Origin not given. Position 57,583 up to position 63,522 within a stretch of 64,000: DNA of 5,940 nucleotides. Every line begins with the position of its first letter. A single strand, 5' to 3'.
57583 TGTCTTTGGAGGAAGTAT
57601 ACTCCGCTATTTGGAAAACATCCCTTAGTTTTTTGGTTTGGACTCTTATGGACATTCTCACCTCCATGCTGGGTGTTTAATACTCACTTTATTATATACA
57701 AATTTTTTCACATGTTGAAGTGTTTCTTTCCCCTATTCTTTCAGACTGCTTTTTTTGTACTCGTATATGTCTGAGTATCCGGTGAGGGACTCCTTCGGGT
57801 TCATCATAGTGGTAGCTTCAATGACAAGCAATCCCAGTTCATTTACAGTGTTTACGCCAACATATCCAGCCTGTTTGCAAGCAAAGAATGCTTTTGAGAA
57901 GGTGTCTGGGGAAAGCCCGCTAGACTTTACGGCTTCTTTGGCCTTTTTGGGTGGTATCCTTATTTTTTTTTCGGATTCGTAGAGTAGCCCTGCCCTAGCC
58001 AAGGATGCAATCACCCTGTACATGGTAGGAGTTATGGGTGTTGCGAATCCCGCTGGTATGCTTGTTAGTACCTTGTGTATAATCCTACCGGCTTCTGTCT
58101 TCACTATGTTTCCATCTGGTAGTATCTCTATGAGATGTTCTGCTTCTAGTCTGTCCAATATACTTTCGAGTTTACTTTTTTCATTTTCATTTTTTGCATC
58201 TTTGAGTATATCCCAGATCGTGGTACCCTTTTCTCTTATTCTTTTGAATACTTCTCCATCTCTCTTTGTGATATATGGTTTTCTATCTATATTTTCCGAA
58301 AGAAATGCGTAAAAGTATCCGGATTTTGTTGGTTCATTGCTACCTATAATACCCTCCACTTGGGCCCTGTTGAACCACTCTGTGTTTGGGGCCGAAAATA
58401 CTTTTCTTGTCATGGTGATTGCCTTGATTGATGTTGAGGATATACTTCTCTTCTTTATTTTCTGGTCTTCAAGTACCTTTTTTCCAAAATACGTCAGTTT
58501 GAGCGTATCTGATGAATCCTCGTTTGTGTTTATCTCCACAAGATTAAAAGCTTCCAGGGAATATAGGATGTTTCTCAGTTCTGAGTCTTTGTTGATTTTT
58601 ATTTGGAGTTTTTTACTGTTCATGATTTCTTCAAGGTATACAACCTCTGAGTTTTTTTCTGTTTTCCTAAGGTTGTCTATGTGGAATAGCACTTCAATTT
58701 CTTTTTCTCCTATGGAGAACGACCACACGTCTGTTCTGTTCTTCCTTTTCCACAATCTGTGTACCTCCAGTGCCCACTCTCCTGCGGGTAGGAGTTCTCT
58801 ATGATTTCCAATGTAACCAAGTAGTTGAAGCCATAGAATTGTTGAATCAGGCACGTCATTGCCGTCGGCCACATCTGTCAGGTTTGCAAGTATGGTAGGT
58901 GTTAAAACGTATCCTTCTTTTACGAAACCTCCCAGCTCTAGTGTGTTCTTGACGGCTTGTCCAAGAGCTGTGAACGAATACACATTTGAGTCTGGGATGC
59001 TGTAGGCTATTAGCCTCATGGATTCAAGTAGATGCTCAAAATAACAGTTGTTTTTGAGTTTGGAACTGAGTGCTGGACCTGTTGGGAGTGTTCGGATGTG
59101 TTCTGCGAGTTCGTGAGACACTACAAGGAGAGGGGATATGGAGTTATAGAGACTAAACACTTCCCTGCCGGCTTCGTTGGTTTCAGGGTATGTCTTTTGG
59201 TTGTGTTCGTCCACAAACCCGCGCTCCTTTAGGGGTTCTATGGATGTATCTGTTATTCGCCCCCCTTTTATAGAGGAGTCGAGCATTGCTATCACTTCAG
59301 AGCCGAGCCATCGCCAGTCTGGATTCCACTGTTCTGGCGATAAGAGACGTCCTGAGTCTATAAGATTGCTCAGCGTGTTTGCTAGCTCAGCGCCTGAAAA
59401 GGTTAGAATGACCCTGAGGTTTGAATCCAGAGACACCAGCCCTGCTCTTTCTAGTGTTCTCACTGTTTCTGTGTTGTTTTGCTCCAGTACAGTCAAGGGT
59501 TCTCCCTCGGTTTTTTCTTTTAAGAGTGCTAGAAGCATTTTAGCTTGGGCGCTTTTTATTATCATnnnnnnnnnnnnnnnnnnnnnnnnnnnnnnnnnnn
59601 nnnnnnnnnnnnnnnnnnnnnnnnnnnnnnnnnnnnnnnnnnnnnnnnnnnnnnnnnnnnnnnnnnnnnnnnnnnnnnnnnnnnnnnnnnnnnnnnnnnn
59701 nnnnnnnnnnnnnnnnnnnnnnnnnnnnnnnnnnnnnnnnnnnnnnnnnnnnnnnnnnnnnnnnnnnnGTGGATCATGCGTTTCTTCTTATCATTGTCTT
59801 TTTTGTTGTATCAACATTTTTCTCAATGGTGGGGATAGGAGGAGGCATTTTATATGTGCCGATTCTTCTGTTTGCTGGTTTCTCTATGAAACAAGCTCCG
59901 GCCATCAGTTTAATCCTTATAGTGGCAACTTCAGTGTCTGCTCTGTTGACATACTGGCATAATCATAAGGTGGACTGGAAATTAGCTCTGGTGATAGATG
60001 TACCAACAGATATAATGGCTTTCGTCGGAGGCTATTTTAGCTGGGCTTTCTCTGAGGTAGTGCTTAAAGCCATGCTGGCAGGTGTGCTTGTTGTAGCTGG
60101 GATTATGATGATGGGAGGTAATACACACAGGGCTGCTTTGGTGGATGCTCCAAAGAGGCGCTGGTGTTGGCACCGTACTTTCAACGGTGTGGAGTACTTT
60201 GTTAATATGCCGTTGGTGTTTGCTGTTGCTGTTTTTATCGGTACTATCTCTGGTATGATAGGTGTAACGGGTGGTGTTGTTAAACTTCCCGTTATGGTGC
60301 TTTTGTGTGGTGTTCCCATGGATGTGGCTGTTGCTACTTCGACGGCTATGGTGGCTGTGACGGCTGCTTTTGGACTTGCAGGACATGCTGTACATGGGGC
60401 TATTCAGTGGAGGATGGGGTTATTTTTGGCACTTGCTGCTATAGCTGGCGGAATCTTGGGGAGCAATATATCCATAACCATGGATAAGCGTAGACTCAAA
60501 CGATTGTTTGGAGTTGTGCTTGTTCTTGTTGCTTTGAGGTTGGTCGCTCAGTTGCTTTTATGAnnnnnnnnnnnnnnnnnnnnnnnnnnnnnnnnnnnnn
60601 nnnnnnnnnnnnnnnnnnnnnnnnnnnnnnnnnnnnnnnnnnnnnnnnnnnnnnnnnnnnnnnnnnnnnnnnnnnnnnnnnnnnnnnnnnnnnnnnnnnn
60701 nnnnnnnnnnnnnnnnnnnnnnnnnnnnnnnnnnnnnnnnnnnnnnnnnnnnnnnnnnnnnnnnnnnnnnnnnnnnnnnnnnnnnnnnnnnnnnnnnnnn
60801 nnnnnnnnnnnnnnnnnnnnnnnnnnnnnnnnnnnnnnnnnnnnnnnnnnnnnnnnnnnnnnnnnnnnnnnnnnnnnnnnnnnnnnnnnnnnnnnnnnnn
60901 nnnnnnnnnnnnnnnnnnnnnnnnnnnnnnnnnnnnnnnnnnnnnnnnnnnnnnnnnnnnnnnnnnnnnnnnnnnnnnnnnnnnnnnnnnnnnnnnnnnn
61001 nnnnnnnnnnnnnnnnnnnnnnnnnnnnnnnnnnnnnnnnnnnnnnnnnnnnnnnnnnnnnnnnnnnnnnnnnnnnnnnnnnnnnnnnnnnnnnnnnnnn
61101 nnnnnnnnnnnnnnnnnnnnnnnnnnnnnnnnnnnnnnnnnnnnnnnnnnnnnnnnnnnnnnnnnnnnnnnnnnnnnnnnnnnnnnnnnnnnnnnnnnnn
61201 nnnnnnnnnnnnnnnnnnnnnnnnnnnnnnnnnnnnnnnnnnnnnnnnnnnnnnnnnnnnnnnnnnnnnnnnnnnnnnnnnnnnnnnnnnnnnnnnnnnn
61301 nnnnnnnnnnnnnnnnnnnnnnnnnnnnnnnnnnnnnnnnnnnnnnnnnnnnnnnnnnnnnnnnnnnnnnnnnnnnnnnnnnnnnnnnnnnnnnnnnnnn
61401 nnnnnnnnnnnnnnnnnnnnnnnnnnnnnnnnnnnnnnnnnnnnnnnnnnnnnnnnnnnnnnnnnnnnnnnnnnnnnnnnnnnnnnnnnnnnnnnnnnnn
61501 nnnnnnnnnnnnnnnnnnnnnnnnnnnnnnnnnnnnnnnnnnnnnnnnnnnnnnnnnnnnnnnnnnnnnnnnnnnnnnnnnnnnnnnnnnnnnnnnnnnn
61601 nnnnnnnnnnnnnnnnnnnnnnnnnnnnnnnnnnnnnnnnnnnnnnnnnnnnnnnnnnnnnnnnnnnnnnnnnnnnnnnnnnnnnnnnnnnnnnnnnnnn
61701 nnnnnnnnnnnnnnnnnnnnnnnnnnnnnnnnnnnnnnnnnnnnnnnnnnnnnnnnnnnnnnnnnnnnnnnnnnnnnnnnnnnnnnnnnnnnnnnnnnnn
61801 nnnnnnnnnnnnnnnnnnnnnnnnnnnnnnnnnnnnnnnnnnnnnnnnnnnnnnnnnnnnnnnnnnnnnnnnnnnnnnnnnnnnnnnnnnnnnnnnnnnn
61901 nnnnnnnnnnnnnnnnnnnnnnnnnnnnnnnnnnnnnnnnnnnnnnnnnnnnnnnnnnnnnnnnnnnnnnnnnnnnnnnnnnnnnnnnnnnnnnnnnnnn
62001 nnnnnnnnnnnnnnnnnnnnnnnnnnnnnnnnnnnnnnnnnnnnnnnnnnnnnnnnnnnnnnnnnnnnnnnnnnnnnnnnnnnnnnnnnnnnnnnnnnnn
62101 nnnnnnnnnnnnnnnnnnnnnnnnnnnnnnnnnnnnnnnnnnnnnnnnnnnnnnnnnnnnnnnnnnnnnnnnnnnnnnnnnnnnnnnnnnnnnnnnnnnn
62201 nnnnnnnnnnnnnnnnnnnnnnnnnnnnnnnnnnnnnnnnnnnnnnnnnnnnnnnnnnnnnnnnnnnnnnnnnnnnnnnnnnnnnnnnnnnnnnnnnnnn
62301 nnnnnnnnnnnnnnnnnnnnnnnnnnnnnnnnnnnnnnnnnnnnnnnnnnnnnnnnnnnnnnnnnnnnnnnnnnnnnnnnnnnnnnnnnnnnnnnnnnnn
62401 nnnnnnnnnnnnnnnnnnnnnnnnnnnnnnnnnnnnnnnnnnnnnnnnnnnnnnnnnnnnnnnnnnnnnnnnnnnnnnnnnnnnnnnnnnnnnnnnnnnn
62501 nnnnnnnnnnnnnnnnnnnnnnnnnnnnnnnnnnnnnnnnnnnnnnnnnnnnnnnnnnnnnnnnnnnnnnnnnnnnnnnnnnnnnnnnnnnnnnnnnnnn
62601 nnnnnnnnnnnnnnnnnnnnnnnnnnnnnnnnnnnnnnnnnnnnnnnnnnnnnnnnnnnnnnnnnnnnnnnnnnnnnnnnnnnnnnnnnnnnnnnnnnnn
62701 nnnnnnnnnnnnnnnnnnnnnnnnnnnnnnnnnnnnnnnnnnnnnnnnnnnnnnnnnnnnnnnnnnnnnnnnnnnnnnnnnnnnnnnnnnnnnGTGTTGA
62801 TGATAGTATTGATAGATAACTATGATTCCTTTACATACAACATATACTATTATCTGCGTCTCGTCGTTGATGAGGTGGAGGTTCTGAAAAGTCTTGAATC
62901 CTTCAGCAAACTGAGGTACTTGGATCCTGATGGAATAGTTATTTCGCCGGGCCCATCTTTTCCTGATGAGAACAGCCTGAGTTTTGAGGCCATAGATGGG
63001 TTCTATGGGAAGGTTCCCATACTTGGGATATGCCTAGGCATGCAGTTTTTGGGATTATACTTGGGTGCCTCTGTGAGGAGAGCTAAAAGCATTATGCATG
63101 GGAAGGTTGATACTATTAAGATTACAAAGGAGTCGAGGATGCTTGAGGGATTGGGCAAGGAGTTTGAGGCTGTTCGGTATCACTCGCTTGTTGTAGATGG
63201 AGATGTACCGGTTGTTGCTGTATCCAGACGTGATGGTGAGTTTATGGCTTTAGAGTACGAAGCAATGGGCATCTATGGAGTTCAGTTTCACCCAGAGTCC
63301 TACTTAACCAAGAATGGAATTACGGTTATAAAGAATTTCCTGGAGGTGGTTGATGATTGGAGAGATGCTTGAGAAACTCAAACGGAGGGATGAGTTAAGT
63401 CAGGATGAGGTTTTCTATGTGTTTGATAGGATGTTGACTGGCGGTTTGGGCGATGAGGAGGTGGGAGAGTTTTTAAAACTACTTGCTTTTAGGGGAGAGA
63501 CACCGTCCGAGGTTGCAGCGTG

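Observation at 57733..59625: Unknown 610-aa repeat protein with winged-helix-like motifs sits where dnaA normally precedes dnaN-recF-gyrB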

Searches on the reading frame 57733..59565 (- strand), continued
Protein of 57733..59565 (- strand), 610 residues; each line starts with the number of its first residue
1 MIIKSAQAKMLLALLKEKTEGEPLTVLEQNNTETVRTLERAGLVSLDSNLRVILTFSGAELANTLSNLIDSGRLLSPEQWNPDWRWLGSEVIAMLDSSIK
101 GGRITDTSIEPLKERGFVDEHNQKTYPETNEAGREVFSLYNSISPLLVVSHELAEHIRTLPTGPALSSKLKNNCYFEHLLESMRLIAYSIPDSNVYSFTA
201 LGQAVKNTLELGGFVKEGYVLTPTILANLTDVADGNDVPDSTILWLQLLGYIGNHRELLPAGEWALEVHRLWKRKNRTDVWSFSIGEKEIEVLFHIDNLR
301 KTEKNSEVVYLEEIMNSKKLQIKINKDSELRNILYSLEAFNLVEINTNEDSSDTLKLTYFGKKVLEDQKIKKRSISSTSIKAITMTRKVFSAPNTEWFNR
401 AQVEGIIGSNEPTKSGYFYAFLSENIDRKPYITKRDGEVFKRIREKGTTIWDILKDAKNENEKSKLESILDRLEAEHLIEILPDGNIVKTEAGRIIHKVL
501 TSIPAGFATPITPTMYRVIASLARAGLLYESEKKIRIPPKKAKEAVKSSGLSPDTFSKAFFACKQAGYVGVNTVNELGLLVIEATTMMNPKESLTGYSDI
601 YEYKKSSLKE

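Call 79: list_cluster_members(proteins=[P0246, P0247, P0249, P0250, P0251, P0254, P0255, P0260, P0263, P0265])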
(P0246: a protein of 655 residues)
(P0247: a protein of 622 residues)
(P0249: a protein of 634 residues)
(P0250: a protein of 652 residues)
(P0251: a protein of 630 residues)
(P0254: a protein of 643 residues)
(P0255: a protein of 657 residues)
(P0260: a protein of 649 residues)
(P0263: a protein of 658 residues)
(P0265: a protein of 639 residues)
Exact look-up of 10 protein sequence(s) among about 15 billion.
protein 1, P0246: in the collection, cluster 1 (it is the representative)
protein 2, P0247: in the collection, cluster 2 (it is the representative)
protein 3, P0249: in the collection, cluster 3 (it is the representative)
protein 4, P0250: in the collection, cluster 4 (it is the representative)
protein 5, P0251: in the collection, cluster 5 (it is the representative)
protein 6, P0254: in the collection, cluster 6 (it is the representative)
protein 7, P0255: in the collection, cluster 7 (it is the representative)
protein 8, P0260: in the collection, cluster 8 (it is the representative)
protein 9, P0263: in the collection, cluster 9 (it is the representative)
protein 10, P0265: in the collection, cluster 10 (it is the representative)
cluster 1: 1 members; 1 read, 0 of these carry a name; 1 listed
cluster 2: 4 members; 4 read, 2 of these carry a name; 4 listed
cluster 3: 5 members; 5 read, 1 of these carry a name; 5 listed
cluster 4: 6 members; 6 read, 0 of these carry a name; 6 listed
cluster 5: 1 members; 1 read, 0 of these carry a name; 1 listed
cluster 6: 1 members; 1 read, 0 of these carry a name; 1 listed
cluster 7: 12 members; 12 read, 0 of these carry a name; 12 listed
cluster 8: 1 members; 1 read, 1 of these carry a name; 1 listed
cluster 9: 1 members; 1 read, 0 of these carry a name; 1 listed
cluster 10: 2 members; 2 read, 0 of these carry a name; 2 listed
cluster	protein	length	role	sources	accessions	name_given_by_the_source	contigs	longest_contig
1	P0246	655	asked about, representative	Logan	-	-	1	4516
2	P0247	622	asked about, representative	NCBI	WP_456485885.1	DUF505 domain-containing protein [Hydrogenimonas sp.]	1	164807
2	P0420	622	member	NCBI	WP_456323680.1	DUF505 domain-containing protein [Hydrogenimonas sp.]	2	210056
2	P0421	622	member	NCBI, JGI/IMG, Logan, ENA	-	-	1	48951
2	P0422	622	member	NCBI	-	-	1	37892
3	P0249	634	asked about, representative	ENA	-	-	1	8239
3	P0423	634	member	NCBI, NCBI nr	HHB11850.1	MAG TPA: DUF505 domain-containing protein [Chromatiales bacterium] | DUF505 domain-containing protein [Chromatiales bacterium]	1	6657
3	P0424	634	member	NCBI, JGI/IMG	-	-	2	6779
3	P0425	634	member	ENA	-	-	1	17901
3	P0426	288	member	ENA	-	-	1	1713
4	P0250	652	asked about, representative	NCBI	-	-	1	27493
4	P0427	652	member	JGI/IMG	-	-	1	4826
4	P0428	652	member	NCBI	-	-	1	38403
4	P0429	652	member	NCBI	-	-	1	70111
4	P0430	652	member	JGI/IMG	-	-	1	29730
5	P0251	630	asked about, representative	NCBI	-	-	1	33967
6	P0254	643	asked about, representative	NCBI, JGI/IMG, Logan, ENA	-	-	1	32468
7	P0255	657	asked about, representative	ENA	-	-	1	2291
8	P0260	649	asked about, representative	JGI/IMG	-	hypothetical protein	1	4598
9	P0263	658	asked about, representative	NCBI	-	-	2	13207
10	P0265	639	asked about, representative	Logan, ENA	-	-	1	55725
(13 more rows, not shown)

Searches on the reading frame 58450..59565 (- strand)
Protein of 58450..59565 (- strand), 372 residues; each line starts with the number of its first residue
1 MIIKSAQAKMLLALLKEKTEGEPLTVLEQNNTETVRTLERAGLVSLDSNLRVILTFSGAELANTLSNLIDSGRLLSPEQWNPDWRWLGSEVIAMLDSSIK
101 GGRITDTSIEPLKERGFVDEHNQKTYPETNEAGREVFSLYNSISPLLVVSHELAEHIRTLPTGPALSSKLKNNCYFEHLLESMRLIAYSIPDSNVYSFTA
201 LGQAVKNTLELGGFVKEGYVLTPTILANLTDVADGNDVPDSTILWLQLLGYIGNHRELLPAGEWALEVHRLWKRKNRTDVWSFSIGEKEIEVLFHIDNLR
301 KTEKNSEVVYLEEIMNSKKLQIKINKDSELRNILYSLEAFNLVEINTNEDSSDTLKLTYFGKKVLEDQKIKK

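Call 95: predict_structure(alignment_id=A2)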
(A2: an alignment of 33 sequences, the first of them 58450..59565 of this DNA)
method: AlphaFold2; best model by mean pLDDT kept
length: 372 residues; sequences in the alignment: 33
mean_pLDDT: 90.2   pTM: 0.73
mean pLDDT of the five models: 90.2, 89.1, 88.2, 88.0, 87.8
residues with pLDDT >= 90: 260; 70-90: 91; 50-70: 21; < 50: 0
segments of 3 or more residues with pLDDT < 50: none
pLDDT, mean of each block of 10 residues (from residue 1): 96 96 89 96 95 97 98 97 93 95 92 94 83 96 93 96 87 86 94 90 96 95 97 95 97 96 95 66 78 89 74 77 75 89 85 87 88 74
secondary structure, 60 per line:
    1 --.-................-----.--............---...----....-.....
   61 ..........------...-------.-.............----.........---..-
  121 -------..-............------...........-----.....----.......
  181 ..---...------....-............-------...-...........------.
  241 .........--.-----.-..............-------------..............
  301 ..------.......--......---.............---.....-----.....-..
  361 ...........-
elements in order: H5-20 H29-40 E44-46 E51-54 H56-70 H89-101 H106-114 H131-142 H151-159 H174-182 E186-188 E195-198 H200-211 E219-221 H223-233 H240-249 H260-273 H287-302 H311-315 H318-323 H327-339 E343-347 E353-357 H359-371

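Call 97: fold_search(model_id=the predicted structure, library=pdb)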
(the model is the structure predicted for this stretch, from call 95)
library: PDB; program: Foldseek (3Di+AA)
matches with E <= 10: 734; with E <= 0.001: 0
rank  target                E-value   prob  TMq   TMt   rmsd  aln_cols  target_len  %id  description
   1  8bvw_3                2.1e-03  0.33  0.12  0.11  20.4       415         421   12  RNA polymerase II pre-initiation complex with the distal +1 nucleosome (PIC-Nuc18W) (released 2023-05-03)
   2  7nvr_2                6.1e-03  0.30  0.12  0.12  20.9       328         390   14  Human Mediator with RNA Polymerase II Pre-initiation complex (released 2021-05-05)
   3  9pcp_D                6.1e-03  0.28  0.12  0.12  20.7       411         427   12  NER dual incision complex - NoG (released 2026-04-01)
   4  9pd3_D                7.1e-03  0.25  0.12  0.11  20.7       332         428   13  NER dual incision complex - DuIS (released 2026-02-18)
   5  7egb_4                7.5e-03  0.25  0.12  0.11  20.8       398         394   12  TFIID-based holo PIC on SCP promoter (released 2021-05-05)
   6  8ebt_D                1.1e-02  0.23  0.13  0.11  21.2       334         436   13  XPA repositioning Core7 of TFIIH relative to XPC-DNA lesion (Cy5) (released 2023-04-19)
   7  7lbm_Z                2.7e-02  0.15  0.12  0.11  20.7       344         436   14  Structure of the human Mediator-bound transcription pre-initiation complex (released 2021-03-24)
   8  7egc_4                2.7e-02  0.15  0.13  0.11  21.7       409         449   13  p53-bound TFIID-based holo PIC on HDM2 promoter (released 2021-05-12)
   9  8ebu_D                3.2e-02  0.18  0.13  0.11  20.8       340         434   13  XPC release from Core7-XPA-DNA (Cy5) (released 2023-04-19)
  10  7ucl_A                4.6e-02  0.20  0.15  0.10  17.7       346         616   12  SxtA Methyltransferase variant F458H in complex with Mn2+ and malonate (released 2022-06-01)
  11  6nmi_D                5.6e-02  0.13  0.12  0.11  20.6       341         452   13  Cryo-EM structure of the human TFIIH core complex (released 2019-03-13)
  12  3ov8                  6.6e-02  1.00  0.18  0.66   2.8        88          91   24  Crystal structure of AF1382 from Archaeoglobus fulgidus, High resolution (released 2011-11-16)
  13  9a88_C                8.6e-02  0.09  0.12  0.11  21.9       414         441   12  Structure of the pre-incision complex in nucleotide excision repair   (released 2024-10-09)
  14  2qvo                  9.1e-02  1.00  0.18  0.69   2.8        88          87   24  Crystal structure of AF1382 from Archaeoglobus fulgidus (released 2007-09-04)
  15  7jk6_D                9.1e-02  0.69  0.22  0.19  14.9       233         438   13  Structure of Drosophila ORC in the active conformation (released 2020-09-09)
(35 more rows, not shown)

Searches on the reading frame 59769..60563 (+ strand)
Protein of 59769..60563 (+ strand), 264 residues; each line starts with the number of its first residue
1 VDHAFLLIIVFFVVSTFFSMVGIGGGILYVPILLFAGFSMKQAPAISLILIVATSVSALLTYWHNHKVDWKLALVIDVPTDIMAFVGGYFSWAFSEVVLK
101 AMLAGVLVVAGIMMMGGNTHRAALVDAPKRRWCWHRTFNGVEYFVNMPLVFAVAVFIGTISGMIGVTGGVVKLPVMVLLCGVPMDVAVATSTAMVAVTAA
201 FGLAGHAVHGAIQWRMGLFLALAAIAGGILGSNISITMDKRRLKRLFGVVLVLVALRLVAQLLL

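Call 94: search_protein_families(library=pfam, proteins=[window:59769-60563:+], max_evalue=0.001)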
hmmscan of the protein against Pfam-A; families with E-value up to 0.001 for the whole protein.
window:59769-60563:+ (264 aa): 1 family
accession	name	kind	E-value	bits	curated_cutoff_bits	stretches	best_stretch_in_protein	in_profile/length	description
PF01925.25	TauE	-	2.2e-50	172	32.6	1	7-258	1-237/237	Sulfite exporter TauE/SafE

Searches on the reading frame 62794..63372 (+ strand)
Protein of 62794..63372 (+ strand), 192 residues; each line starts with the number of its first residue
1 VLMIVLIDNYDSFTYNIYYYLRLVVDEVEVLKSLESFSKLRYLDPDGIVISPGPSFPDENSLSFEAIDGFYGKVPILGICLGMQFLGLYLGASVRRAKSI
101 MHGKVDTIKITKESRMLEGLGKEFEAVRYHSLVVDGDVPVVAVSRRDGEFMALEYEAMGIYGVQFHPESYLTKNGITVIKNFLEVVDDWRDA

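Call 74: find_encoding_contigs(protein=window:62794-63372:+, flank=10000, max_places=2)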
Protein window:62794-63372:+ (192 aa): no gene with exactly this product is on record in the collection.

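Call 94: search_protein_families(library=pfam, proteins=[window:62794-63372:+], max_evalue=0.001)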
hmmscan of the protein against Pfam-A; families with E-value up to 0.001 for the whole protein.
window:62794-63372:+ (192 aa): 2 families
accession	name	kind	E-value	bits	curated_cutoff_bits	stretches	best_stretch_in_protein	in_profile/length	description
PF00117.34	GATase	-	3.5e-43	147.9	22.8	1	5-183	1-187/190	Glutamine amidotransferase class-I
PF07722.19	Peptidase_C26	-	7.2e-09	36.2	20.5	1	73-168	105-219/219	Peptidase C26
